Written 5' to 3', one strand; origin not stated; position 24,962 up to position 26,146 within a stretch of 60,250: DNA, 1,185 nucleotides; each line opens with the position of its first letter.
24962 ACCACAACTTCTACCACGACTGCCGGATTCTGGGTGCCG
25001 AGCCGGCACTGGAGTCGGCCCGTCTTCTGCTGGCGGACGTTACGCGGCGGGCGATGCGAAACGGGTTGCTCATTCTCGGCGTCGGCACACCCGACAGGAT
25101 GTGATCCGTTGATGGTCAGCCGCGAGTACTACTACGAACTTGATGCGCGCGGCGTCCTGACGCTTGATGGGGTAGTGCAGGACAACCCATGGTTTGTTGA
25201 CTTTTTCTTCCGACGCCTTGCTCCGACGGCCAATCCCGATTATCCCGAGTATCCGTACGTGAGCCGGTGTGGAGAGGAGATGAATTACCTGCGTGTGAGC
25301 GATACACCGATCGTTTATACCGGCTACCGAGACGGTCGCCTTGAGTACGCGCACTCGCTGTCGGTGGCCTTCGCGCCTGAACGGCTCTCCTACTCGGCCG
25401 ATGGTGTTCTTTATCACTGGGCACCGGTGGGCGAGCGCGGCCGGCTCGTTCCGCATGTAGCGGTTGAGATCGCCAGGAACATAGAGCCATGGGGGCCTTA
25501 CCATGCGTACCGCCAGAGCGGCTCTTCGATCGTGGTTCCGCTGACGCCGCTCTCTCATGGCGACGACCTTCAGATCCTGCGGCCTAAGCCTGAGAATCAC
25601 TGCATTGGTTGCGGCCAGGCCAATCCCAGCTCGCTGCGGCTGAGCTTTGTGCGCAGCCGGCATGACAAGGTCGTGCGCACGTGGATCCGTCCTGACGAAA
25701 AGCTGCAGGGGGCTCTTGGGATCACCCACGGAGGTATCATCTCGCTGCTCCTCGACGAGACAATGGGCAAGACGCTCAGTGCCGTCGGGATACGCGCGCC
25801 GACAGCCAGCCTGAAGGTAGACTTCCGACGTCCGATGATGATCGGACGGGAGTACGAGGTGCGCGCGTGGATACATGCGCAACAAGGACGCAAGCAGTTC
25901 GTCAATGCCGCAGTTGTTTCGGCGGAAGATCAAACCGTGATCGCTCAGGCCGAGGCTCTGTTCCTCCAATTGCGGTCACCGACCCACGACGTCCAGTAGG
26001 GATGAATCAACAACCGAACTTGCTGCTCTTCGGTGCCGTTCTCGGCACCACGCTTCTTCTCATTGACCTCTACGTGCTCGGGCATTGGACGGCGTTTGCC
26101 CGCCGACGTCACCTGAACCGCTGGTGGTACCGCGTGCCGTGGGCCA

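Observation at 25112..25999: Bacterial DUF4505 (C8orf82-like) domain fused to a PaaI acyl-CoA thioesterase: a Rosetta-stone clue for an uncharacterised eukaryotic protein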

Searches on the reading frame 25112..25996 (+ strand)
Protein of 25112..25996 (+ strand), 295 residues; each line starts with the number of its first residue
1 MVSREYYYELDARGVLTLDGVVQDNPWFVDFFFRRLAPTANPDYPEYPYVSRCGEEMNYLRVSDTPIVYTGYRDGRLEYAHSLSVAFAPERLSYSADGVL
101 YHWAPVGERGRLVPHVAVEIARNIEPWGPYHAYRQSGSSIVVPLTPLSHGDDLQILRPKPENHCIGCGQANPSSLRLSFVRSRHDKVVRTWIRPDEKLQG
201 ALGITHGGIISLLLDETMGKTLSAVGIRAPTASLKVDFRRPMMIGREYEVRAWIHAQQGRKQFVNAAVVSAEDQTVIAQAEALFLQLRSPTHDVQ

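Call 3: search_protein_families(library=pfam, proteins=[window:25112-25996:+], max_evalue=1)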
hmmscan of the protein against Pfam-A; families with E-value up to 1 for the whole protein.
window:25112-25996:+ (295 aa): 3 families
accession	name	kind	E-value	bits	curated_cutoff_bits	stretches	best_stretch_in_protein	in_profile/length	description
PF14956.11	DUF4505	-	6.3e-18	65.6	27.3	1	3-124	9-150/177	Domain of unknown function (DUF4505)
PF03061.28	4HBT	-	8.7e-10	39.2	20.6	1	203-276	2-78/79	Thioesterase superfamily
PF13279.12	4HBT_2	-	4.9e-05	24.2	25.5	1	217-283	33-100/122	Thioesterase-like superfamily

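Call 4: search_protein_families(library=ncbifam, proteins=[window:25112-25996:+], max_evalue=1)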
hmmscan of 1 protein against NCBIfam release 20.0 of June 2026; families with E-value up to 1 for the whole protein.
window:25112-25996:+ (295 aa): 4 families
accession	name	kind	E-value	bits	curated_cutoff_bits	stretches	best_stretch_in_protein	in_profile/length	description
TIGR00369.1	unchar_dom_1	domain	2.1e-06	27.8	36.6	1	184-281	14-112/117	hotdog fold thioesterase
TIGR02286.1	PaaD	equivalog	0.00042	20.5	118.9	1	201-278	29-105/114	hydroxyphenylacetyl-CoA thioesterase PaaI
NF008675.0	PRK11688.1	equivalog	0.021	14.6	107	0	191-221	44-76/156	thioesterase family protein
TIGR00051.1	TIGR00051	subfamily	0.046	14.1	68.7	1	221-280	41-100/117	YbgC/FadM family acyl-CoA thioesterase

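Call 7: find_homologous_proteins(query=window:25112-25996:+)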
Query window:25112-25996:+ (295 aa): 88 proteins with E <= 0.001 among 1516 candidates.
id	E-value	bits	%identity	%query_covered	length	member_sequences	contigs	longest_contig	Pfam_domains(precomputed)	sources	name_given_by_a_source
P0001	2.2e-190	649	96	100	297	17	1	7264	PF14956.12,PF03061.29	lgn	-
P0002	2.7e-176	603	89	100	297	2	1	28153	PF14956.12,PF03061.29,PF13279.13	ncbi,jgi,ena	-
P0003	5.1e-174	596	89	100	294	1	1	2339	PF14956.12,PF03061.29,PF13279.13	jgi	jgi:acyl-coenzyme A thioesterase PaaI-like protein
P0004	1.5e-168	578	85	98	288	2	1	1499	PF14956.12,PF03061.29,PF13279.13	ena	-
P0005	2.7e-167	574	82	100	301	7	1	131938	PF13622.13,PF14956.12,PF03061.29,PF13279.13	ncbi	ncbi:MAG: hypothetical protein RIR53_1934 [Bacteroidota bacterium]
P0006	1.1e-163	562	82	98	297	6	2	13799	PF14956.12,PF03061.29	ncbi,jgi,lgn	jgi:acyl-coenzyme A thioesterase PaaI-like protein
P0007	5.0e-162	556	82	98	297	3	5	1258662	PF14956.12,PF03061.29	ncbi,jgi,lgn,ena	ncbi:MAG: hypothetical protein RL594_1086 [Bacteroidota bacterium]|jgi:acyl-coenzyme A thioesterase 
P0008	4.3e-161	553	80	98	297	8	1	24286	PF14956.12,PF03061.29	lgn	-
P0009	4.5e-158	543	80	98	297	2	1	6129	PF14956.12,PF03061.29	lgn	-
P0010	6.3e-158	543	80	98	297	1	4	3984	PF14956.12,PF03061.29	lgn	-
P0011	3.4e-155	534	77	99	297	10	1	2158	PF14956.12,PF03061.29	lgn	-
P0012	7.4e-154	529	78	98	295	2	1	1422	PF14956.12,PF03061.29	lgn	-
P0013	3.2e-133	462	68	97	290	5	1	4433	PF14956.12,PF03061.29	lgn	-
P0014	1.5e-132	459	69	97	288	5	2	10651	PF14956.12,PF03061.29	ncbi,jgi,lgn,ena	ncbi:MAG: DUF4505 family protein [Ignavibacteria bacterium]|jgi:acyl-coenzyme A thioesterase PaaI-li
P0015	1.3e-131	456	68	97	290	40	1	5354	PF14956.12,PF03061.29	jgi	-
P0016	9.9e-131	454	67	97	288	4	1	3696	PF14956.12,PF03061.29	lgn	-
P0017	1.2e-130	453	66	97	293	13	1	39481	PF14956.12,PF03061.29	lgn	-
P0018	2.2e-129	449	66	97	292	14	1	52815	PF14956.12,PF03061.29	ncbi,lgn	-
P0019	5.5e-129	448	66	97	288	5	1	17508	PF14956.12,PF03061.29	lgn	-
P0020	2.8e-128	445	65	98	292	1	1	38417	PF14956.12,PF03061.29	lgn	-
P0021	3.2e-128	445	66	97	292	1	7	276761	PF14956.12,PF03061.29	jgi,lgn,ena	-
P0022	3.0e-126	439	64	97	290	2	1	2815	PF14956.12,PF03061.29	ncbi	-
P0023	6.1e-126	438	64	98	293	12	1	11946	PF14956.12,PF03061.29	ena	-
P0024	8.1e-125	434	65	98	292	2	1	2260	PF14956.12,PF03061.29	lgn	-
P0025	9.0e-125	434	65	98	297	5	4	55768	PF14956.12,PF03061.29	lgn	-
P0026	1.5e-124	433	63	97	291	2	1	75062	PF14956.12,PF03061.29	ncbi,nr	ncbi:MAG: DUF4505 family protein [Candidatus Kapabacteria bacterium]|nr:DUF4505 family protein [Cand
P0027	5.9e-124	431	65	97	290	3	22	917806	PF14956.12,PF03061.29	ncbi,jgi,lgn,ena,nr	ncbi:MAG: DUF4505 domain-containing protein [Ignavibacteria bacterium]|nr:DUF4505 domain-containing 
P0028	7.8e-123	428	65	97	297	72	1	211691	PF14956.12,PF03061.29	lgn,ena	-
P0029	3.9e-122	425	65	98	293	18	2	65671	PF14956.12,PF03061.29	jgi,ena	jgi:acyl-coenzyme A thioesterase PaaI-like protein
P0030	1.1e-121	424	64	98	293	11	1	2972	PF14956.12,PF03061.29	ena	-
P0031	2.7e-121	423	63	97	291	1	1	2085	PF14956.12,PF03061.29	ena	-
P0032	3.3e-121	422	62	98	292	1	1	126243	PF14956.12,PF03061.29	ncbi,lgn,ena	-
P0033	8.4e-121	421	60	99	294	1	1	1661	PF14956.12,PF03061.29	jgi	-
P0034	4.2e-120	419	63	99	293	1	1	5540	PF14956.12,PF03061.29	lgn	-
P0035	4.9e-120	418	63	96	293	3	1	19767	PF14956.12,PF03061.29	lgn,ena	-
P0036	2.3e-117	410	60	97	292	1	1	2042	PF14956.12,PF03061.29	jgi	-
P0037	3.2e-117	409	62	96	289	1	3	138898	PF14956.12,PF03061.29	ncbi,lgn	-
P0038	1.7e-114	400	59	97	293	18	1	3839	PF13622.13,PF14956.12,PF03061.29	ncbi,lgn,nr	ncbi:MAG: DUF4505 domain-containing protein [Ignavibacteriae bacterium]|nr:MAG: DUF4505 domain-conta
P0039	1.2e-113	397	59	97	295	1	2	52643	PF14956.12,PF03061.29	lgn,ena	-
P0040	3.2e-113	396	58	99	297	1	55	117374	PF14956.12,PF03061.29,PF13279.13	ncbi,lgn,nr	ncbi:MAG: DUF4505 family protein [Bradyrhizobiaceae bacterium]|nr:DUF4505 family protein [Bradyrhizo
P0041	1.2e-112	394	57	97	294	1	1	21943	PF14956.12,PF03061.29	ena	-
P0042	5.1e-112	392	62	97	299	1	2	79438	PF14956.12,PF03061.29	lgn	-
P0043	8.2e-112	391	58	98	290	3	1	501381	PF14956.12,PF03061.29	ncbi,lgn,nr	ncbi:MAG: DUF4505 family protein [Ignavibacteria bacterium]|nr:DUF4505 family protein [Ignavibacteri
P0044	2.6e-111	390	57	98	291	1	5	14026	PF14956.12,PF03061.29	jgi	jgi:acyl-coenzyme A thioesterase PaaI-like protein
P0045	5.4e-111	389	57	98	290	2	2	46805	PF14956.12,PF03061.29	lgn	-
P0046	7.3e-111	388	57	98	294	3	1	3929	PF14956.12,PF03061.29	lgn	-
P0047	1.4e-110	387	57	98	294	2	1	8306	PF14956.12,PF03061.29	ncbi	-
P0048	4.1e-110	386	58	98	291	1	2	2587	PF14956.12,PF03061.29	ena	-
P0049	4.9e-110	386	58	97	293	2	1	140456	PF14956.12,PF03061.29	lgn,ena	-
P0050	1.6e-106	374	56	97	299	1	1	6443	PF14956.12,PF03061.29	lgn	-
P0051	8.0e-106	372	57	97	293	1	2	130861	PF14956.12,PF03061.29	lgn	-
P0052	3.9e-104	366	55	98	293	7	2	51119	PF14956.12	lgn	-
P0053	4.4e-104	366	55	98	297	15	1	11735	PF14956.12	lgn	-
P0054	5.4e-104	366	57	98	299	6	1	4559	PF14956.12,PF03061.29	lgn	-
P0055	8.8e-104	365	58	97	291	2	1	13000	PF14956.12,PF03061.29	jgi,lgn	-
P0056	1.4e-103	364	55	97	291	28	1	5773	PF14956.12,PF03061.29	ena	-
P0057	1.3e-102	361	60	97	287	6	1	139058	PF14956.12,PF03061.29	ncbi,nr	ncbi:MAG: DUF4505 family protein [Bacteroidetes bacterium]|nr:DUF4505 family protein [Bacteroidota b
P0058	1.4e-102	361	53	97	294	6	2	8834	PF14956.12,PF03061.29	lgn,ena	-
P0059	4.6e-102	359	55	98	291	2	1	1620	PF14956.12,PF03061.29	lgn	-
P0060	1.2e-101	358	53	98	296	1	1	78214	PF14956.12,PF03061.29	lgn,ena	-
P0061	4.0e-101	356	54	98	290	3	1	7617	PF14956.12,PF03061.29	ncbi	-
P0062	1.5e-100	354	54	98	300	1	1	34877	PF14956.12,PF03061.29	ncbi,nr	ncbi:MAG: DUF4505 domain-containing protein [Candidatus Kapabacteria bacterium]|nr:DUF4505 domain-co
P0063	2.8e-100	354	66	76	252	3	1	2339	PF14956.12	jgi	jgi:hypothetical protein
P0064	1.3e-99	351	54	98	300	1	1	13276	PF14956.12,PF03061.29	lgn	-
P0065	1.9e-99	351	52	96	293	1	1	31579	PF14956.12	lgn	-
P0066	2.2e-99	351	53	97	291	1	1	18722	PF14956.12,PF03061.29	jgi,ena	-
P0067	4.7e-99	350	55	99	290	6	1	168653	PF14956.12,PF03061.29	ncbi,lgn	-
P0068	8.5e-99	349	57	98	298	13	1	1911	PF14956.12,PF03061.29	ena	-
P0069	9.4e-99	349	57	97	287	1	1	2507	PF14956.12,PF03061.29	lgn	-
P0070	1.6e-98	348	51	98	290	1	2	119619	PF14956.12,PF03061.29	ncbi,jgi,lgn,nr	ncbi:MAG: DUF4505 family protein [Ignavibacteria bacterium]|nr:DUF4505 family protein [Ignavibacteri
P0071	6.9e-97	342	54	98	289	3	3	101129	PF14956.12,PF03061.29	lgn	-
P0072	1.8e-96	341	55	97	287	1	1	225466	PF14956.12,PF03061.29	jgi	-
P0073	1.9e-96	341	56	97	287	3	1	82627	PF14956.12,PF03061.29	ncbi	ncbi:hypothetical protein BH10BAC6_BH10BAC6_00630 [soil metagenome]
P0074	2.8e-96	340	60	85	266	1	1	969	PF14956.12,PF03061.29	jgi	jgi:hypothetical protein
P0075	8.1e-96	339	53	96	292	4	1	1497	PF14956.12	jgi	jgi:acyl-coenzyme A thioesterase PaaI-like protein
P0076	1.3e-95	338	55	97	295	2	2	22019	PF14956.12,PF03061.29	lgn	-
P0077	2.4e-93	331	52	97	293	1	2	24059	PF14956.12,PF03061.29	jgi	jgi:acyl-coenzyme A thioesterase PaaI-like protein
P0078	7.3e-93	329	54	97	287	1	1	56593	PF14956.12,PF03061.29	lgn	-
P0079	1.9e-90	321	50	98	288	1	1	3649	PF14956.12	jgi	jgi:acyl-coenzyme A thioesterase PaaI-like protein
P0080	7.8e-84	300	50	97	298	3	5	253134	PF14956.12,PF03061.29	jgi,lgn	jgi:acyl-coenzyme A thioesterase PaaI-like protein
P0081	1.0e-80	289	58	79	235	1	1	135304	PF03061.29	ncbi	-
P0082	1.3e-75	273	61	62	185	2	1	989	PF14956.12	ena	-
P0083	6.0e-75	270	59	69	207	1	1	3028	PF03061.29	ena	-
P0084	1.3e-68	250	42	98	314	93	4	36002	PF14956.12,PF03061.29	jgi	jgi:acyl-coenzyme A thioesterase PaaI-like protein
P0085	2.1e-65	239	41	97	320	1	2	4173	PF14956.12,PF03061.29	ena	-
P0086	2.6e-15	75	37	48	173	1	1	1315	PF03061.29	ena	-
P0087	8.0e-11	60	34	44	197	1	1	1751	PF03061.29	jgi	jgi:acyl-coenzyme A thioesterase PaaI-like protein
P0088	4.1e-8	51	35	43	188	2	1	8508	PF03061.29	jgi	jgi:uncharacterized protein (TIGR00369 family)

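Call 11: search_solved_structures(query=window:25112-25996:+, max_evalue=1, show_alignments=3)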
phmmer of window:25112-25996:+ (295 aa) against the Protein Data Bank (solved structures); distinct sequences matched with E-value up to 1: 15.
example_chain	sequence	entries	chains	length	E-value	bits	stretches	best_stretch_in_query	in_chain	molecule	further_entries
4gah_A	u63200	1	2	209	3.5e-10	42.9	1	197-288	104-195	Thioesterase superfamily member 4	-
4ae8_A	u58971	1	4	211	3.7e-10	42.8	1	197-288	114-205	THIOESTERASE SUPERFAMILY MEMBER 4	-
4ae7_A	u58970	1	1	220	4e-07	32.9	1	191-289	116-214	THIOESTERASE SUPERFAMILY MEMBER 5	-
2ov9_A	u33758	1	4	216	0.00028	23.5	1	188-288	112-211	Hypothetical protein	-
1zki_A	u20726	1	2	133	0.0065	19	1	197-288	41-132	hypothetical protein PA5202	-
2prx_A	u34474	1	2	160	0.008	18.7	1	155-271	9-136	Thioesterase superfamily protein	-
3nwz_A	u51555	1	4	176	0.01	18.4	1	198-289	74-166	BH2602 protein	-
2cy9_A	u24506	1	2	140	0.02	17.5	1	185-278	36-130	Thioesterase superfamily member 2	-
2f0x_A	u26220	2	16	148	0.059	15.9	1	182-279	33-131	Thioesterase superfamily member 2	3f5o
2h4u_A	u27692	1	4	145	0.059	15.9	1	182-279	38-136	Thioesterase superfamily member 2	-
3e29_A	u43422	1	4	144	0.1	15.1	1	202-291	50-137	uncharacterized protein Q7WE92_BORBR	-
7dww_B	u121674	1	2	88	0.34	13.4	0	172-213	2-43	msDPBB_sym2 protein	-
1psu_A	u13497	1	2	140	0.46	13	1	198-276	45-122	Phenylacetic acid degradation protein PaaI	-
2fs2_A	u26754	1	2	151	0.56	12.7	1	198-276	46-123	Phenylacetic acid degradation protein paaI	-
1j1y_A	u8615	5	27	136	0.96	11.9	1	201-263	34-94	PaaI protein | phenylacetic acid degradation protein PaaI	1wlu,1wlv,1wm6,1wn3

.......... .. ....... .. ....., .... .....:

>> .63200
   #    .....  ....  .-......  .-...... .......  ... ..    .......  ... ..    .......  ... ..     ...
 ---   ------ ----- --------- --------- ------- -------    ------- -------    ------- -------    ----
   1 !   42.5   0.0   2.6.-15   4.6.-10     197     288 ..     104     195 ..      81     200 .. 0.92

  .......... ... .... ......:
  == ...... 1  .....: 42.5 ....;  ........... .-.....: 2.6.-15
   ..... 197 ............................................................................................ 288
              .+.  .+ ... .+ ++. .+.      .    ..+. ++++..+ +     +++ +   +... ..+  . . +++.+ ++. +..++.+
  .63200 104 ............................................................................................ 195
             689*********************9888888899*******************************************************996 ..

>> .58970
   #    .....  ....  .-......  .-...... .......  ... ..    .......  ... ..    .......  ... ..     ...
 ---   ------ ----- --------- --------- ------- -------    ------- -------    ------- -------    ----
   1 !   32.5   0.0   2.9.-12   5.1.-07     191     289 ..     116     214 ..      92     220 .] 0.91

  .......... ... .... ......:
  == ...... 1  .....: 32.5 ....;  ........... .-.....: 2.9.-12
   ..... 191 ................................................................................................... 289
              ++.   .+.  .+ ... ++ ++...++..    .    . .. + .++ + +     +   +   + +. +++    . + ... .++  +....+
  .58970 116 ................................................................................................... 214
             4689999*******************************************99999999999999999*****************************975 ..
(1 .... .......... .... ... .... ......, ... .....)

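Call 21: find_encoding_contigs(protein=P0027, flank=6000, max_places=2)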
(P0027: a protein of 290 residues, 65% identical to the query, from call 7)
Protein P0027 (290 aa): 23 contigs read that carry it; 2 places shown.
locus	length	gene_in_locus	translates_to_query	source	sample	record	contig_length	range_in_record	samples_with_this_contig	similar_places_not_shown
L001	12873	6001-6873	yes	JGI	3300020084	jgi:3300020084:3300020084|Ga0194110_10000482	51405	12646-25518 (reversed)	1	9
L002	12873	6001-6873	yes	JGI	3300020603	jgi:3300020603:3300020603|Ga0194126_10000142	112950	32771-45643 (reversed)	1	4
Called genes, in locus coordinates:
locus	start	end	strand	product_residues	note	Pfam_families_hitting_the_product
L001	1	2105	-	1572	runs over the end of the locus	PF00092:VWA, PF13519:VWA_2, PF22073:Cep192_D4 (faint), PF07610:DUF1573 (faint), PF15780:ASH (faint), PF22544:HYDIN_VesB_CFA65-like_Ig (faint), PF12371:TMEM131_like_N (faint), PF18962:Por_Secre_tail, +2 more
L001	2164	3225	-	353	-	PF02016:Peptidase_S66, PF17676:Peptidase_S66C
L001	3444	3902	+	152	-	PF13399:LytR_C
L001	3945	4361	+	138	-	PF02410:RsfS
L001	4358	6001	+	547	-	PF03485:Arg_tRNA_synt_N, PF00750:tRNA-synt_1d, PF05746:DALR_1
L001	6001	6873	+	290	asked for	PF14956:DUF4505, PF03061:4HBT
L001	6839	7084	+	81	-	-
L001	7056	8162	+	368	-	PF28548:4TM_phosphoesterase, PF00149:Metallophos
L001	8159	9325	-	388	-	PF01546:Peptidase_M20, PF07687:M20_dimer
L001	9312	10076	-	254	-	PF01678:DAP_epimerase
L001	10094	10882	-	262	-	PF00459:Inositol_P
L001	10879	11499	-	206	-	PF13328:HD_4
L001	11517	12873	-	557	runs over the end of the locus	PF02463:SMC_N, PF13476:AAA_23, PF13304:AAA_21 (faint)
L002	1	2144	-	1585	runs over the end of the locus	PF00092:VWA, PF13519:VWA_2, PF22073:Cep192_D4 (faint), PF07610:DUF1573 (faint), PF15780:ASH (faint), PF22544:HYDIN_VesB_CFA65-like_Ig (faint), PF12371:TMEM131_like_N (faint), PF18962:Por_Secre_tail, +2 more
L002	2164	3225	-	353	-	PF02016:Peptidase_S66, PF17676:Peptidase_S66C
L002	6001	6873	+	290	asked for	PF14956:DUF4505, PF03061:4HBT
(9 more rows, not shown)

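Call 22: find_encoding_contigs(protein=P0080, flank=6000, max_places=2)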
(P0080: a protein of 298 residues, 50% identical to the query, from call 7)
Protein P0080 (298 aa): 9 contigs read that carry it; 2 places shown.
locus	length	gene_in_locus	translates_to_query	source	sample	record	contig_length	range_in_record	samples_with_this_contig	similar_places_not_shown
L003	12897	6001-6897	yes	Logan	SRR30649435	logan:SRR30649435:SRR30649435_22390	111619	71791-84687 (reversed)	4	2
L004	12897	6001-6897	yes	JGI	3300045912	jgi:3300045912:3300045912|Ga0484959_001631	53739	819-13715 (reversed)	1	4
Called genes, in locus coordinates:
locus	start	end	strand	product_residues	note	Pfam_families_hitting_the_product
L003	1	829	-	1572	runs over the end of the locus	PF00092:VWA, PF13519:VWA_2, PF12371:TMEM131_like_N (faint), PF22073:Cep192_D4 (faint), PF22544:HYDIN_VesB_CFA65-like_Ig (faint), PF07610:DUF1573 (faint), PF15780:ASH, PF18962:Por_Secre_tail (weak)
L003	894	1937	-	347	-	PF02016:Peptidase_S66, PF17676:Peptidase_S66C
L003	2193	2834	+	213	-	PF04542:Sigma70_r2, PF08281:Sigma70_r4_2, PF04545:Sigma70_r4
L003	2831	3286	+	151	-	PF13399:LytR_C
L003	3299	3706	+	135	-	PF02410:RsfS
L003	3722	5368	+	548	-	PF03485:Arg_tRNA_synt_N, PF00750:tRNA-synt_1d, PF05746:DALR_1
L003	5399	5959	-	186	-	PF00578:AhpC-TSA, PF08534:Redoxin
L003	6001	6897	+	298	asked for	PF14956:DUF4505, PF03061:4HBT (weak)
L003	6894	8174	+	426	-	PF28548:4TM_phosphoesterase, PF00149:Metallophos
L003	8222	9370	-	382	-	PF01546:Peptidase_M20, PF07687:M20_dimer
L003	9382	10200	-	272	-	PF01678:DAP_epimerase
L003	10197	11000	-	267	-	PF00459:Inositol_P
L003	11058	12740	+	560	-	PF02563:Poly_export, PF22461:SLBB_2 (weak), PF10531:SLBB (weak)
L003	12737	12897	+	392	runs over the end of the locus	PF13807:GNVR (weak)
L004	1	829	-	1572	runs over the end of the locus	PF00092:VWA, PF13519:VWA_2, PF12371:TMEM131_like_N (faint), PF22073:Cep192_D4 (faint), PF22544:HYDIN_VesB_CFA65-like_Ig (faint), PF07610:DUF1573 (faint), PF15780:ASH, PF18962:Por_Secre_tail (weak)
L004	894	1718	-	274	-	PF02016:Peptidase_S66, PF17676:Peptidase_S66C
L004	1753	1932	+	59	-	-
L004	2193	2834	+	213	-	PF04542:Sigma70_r2, PF08281:Sigma70_r4_2, PF04545:Sigma70_r4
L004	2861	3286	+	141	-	PF13399:LytR_C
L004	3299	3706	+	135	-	PF02410:RsfS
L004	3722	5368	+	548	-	PF03485:Arg_tRNA_synt_N, PF00750:tRNA-synt_1d, PF05746:DALR_1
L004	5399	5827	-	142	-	PF00578:AhpC-TSA, PF08534:Redoxin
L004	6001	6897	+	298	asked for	PF14956:DUF4505, PF03061:4HBT (weak)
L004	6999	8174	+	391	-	PF28548:4TM_phosphoesterase, PF00149:Metallophos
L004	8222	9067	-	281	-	PF01546:Peptidase_M20, PF07687:M20_dimer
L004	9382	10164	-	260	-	PF01678:DAP_epimerase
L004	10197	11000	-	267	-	PF00459:Inositol_P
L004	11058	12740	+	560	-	PF02563:Poly_export, PF22461:SLBB_2 (weak), PF10531:SLBB (weak)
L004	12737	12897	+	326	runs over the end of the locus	?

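Call 23: find_encoding_contigs(protein=P0084, flank=6000, max_places=2)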
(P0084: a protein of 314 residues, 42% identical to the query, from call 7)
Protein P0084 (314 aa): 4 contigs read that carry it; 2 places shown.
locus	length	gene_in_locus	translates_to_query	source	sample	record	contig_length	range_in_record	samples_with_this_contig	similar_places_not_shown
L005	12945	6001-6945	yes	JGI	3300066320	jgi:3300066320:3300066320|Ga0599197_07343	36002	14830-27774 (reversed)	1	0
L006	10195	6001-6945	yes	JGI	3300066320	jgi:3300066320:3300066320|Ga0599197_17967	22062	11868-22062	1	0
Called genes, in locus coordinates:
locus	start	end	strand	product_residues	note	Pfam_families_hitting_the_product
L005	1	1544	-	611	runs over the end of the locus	PF02518:HATPase_c (weak), PF13589:HATPase_c_3, PF01119:DNA_mis_repair, PF08676:MutL_C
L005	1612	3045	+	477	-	-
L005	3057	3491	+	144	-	-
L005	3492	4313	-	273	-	PF03447:NAD_binding_3, PF01958:Asp_DH_C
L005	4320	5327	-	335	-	-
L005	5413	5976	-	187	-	PF00578:AhpC-TSA, PF08534:Redoxin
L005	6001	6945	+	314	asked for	PF14956:DUF4505, PF03061:4HBT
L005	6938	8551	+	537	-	PF17767:NAPRTase_N, PF02749:QRPTase_N (weak), PF04095:NAPRTase, PF17956:NAPRTase_C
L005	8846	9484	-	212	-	PF00005:ABC_tran, PF13191:AAA_16 (weak), PF13401:AAA_22 (weak), PF13304:AAA_21 (faint)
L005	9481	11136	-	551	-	-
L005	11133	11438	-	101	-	-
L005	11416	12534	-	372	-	PF06832:BiPBP_C (faint), PF07679:I-set, PF13927:Ig_3, PF19081:Ig_7 (weak), PF07679:I-set (weak), PF13927:Ig_3, PF19081:Ig_7 (weak), PF13927:Ig_3 (weak), +4 more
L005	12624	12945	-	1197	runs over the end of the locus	PF06832:BiPBP_C (faint), PF00047:ig (faint), PF07679:I-set (weak), PF13927:Ig_3, PF13927:Ig_3 (weak), PF07679:I-set (weak), PF13895:Ig_2 (weak), PF13927:Ig_3 (weak), +4 more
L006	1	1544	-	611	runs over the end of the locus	PF02518:HATPase_c (weak), PF13589:HATPase_c_3, PF01119:DNA_mis_repair, PF08676:MutL_C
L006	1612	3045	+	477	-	-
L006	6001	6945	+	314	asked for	PF14956:DUF4505, PF03061:4HBT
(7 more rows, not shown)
